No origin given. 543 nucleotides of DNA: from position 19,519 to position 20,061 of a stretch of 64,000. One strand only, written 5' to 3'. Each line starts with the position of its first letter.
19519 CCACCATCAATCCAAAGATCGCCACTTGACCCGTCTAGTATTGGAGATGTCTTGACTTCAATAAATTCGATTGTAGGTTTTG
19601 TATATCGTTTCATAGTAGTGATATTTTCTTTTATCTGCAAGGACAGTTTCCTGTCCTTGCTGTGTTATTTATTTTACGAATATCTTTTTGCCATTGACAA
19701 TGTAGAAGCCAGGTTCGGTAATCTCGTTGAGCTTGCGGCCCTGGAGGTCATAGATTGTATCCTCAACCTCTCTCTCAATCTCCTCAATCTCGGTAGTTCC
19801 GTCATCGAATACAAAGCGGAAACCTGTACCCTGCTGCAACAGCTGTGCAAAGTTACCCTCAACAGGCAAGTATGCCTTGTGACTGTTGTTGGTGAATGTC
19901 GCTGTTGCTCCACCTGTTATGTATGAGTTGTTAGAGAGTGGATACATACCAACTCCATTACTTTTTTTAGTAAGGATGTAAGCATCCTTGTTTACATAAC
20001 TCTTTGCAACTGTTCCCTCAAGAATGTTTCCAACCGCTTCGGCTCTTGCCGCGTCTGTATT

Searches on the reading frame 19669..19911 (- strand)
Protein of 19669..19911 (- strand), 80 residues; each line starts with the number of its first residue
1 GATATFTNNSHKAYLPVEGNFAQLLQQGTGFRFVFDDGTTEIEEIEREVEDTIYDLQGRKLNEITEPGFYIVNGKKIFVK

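Call 87: search_protein_families(library=ncbifam, proteins=[window:19669-19911:-], max_evalue=10)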
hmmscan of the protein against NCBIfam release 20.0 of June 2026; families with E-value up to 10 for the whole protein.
window:19669-19911:- (80 aa): 1 family
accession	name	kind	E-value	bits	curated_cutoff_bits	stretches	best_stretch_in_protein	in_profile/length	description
NF009327.0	PRK12684.1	subfamily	0.064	12.4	402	1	40-73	35-68/313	CysB family HTH-type transcriptional regulator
